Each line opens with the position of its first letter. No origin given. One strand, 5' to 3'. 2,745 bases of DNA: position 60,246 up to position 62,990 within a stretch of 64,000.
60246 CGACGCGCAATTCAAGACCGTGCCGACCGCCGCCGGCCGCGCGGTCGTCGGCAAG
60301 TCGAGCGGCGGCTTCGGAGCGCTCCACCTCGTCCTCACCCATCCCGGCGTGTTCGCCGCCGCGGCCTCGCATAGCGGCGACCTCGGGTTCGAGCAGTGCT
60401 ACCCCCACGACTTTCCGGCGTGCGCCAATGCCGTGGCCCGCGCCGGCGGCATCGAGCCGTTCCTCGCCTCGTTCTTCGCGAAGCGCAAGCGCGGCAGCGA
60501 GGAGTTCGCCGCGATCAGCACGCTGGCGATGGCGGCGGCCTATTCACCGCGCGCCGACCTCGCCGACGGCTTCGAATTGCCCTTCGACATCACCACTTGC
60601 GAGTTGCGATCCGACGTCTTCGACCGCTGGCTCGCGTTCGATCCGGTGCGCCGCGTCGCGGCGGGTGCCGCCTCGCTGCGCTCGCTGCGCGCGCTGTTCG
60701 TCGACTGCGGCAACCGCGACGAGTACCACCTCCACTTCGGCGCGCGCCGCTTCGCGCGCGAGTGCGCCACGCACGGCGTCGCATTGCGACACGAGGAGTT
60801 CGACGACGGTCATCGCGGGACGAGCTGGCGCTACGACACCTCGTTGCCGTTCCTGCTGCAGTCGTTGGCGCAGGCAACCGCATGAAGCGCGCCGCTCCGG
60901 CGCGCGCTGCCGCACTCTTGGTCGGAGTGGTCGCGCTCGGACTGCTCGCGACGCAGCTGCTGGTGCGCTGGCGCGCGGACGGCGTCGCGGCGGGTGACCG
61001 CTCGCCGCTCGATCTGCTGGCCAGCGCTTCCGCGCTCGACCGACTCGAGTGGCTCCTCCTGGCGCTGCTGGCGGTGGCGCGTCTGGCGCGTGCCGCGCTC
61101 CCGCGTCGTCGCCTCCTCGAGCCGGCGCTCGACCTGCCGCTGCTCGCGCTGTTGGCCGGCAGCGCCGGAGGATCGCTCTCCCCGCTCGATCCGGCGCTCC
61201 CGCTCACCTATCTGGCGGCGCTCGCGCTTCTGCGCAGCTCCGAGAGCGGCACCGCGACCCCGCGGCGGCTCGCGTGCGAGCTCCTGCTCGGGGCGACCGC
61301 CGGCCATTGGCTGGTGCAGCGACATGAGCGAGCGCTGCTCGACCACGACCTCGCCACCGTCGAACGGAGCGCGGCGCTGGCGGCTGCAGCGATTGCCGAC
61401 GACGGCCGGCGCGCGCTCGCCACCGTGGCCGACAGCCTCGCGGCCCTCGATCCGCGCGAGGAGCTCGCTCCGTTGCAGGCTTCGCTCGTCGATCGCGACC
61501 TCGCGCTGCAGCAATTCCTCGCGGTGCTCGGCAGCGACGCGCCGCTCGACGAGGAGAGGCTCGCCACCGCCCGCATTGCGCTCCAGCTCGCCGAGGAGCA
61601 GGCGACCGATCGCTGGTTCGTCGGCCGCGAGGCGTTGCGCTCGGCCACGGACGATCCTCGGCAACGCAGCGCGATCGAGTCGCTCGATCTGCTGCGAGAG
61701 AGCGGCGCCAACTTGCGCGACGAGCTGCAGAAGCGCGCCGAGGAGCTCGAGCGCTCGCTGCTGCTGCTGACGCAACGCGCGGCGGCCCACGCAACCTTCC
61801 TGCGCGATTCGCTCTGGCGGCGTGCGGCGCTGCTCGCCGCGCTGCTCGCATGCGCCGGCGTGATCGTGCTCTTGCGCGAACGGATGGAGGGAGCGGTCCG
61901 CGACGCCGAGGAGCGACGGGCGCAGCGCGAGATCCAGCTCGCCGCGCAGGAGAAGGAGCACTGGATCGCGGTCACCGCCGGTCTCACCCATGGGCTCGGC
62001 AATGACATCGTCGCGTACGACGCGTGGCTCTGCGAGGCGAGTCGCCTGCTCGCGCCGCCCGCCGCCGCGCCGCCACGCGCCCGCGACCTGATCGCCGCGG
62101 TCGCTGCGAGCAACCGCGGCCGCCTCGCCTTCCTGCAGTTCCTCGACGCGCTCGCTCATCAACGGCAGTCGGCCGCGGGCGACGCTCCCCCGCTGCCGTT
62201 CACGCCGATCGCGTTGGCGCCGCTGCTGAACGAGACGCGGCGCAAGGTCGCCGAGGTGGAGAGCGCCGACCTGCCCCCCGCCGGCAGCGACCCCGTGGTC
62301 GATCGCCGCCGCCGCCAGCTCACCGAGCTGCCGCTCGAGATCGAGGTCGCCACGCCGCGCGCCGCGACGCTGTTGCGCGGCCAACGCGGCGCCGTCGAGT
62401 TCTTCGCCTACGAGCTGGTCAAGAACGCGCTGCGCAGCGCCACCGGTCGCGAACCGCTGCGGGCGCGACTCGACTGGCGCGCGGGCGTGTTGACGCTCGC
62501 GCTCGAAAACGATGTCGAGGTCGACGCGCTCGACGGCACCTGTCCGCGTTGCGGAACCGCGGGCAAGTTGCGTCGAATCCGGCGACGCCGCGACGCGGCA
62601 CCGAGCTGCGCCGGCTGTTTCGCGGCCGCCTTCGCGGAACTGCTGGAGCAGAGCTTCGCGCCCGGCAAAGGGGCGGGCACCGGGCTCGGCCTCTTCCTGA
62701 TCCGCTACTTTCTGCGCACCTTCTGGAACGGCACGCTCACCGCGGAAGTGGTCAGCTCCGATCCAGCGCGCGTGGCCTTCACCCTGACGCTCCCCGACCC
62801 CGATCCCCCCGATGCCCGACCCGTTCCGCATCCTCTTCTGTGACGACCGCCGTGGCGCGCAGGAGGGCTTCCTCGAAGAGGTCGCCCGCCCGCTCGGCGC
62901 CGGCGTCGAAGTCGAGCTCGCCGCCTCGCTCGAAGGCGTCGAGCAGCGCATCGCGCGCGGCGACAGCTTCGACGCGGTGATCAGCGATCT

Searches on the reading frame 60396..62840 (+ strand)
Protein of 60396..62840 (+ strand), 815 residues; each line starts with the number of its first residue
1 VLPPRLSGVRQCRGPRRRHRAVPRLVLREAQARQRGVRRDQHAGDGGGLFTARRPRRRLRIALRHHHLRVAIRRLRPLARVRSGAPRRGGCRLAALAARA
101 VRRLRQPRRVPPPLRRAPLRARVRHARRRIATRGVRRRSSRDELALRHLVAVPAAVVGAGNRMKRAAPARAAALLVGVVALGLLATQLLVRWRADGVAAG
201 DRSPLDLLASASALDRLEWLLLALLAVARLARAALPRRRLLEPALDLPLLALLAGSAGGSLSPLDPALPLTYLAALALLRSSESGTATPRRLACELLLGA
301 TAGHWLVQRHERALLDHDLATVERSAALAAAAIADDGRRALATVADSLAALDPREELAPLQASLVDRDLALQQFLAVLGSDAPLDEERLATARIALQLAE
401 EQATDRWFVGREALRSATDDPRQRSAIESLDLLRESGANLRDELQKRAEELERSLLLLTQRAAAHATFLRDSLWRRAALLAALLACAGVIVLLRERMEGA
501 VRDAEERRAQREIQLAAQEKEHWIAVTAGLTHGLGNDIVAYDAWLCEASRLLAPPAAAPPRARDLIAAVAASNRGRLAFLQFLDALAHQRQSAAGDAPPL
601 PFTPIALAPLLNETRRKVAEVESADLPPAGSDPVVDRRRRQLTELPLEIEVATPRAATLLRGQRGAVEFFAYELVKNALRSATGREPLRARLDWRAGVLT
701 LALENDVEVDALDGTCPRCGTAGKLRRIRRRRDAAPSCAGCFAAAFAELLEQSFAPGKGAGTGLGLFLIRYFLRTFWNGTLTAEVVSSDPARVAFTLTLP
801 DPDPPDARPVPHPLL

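Call 42: search_protein_families(library=pfam, proteins=[window:60396-62840:+], max_evalue=0.01)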
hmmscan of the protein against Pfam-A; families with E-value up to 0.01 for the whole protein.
window:60396-62840:+ (815 aa): 1 family
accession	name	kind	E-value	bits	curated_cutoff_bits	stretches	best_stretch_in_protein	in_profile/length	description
PF02518.31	HATPase_c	-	0.0048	17.8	26.4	0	672-801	11-109/111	Histidine kinase-, DNA gyrase B-, and HSP90-like ATPase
